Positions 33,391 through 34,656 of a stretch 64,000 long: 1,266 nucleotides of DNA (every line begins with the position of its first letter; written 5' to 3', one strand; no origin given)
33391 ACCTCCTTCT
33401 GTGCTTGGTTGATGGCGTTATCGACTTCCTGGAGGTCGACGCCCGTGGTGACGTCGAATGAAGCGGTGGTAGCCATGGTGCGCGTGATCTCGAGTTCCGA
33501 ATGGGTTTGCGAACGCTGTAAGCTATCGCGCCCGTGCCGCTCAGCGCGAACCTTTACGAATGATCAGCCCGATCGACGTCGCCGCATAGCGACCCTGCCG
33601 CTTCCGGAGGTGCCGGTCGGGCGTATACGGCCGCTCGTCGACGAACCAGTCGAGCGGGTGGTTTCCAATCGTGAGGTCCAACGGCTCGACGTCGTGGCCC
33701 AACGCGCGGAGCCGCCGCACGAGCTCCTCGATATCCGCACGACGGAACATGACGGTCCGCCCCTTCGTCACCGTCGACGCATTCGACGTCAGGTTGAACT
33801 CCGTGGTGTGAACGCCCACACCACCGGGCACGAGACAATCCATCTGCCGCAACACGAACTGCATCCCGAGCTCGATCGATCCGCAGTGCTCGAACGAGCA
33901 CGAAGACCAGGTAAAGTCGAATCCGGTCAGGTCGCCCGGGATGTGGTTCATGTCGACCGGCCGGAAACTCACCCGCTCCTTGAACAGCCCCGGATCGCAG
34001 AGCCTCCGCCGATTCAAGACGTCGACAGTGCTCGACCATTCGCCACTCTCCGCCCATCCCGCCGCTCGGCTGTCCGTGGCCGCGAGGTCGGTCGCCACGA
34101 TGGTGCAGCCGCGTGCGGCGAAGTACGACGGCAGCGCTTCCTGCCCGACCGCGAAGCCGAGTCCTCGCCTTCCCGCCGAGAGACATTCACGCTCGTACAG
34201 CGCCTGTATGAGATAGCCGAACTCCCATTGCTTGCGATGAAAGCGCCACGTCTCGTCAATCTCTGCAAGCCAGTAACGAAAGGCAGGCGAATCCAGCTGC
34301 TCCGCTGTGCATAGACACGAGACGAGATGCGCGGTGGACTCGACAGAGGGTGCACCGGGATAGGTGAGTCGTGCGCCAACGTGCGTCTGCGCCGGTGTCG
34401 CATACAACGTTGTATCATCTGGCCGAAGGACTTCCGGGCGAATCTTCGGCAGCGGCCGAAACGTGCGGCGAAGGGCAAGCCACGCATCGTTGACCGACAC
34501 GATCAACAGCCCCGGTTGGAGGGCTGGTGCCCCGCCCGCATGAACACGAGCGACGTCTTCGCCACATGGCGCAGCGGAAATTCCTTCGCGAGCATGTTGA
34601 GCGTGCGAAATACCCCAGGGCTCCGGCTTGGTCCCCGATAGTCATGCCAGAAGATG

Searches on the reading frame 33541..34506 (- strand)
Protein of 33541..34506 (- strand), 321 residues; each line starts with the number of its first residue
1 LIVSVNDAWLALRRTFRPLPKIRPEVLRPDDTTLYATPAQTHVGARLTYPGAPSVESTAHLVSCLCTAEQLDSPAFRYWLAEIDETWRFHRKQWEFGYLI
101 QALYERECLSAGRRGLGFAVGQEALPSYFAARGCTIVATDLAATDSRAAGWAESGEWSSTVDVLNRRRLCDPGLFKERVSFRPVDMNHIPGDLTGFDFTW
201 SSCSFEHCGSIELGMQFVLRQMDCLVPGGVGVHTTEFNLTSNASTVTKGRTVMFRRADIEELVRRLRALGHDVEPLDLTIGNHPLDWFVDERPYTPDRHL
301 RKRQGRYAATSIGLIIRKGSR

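Call 6: search_protein_families(library=pfam, proteins=[window:33541-34506:-], max_evalue=0.01)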
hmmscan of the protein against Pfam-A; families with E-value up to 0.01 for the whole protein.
window:33541-34506:- (321 aa): 0 families

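Call 7: search_protein_families(library=ncbifam, proteins=[window:33541-34506:-], max_evalue=0.01)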
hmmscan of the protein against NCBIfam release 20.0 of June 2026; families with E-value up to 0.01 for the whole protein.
window:33541-34506:- (321 aa): 0 families

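Call 10: find_encoding_contigs(protein=window:33541-34506:-, flank=10000, max_places=10)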
Protein window:33541-34506:- (321 aa): no gene with exactly this product is on record in the collection.
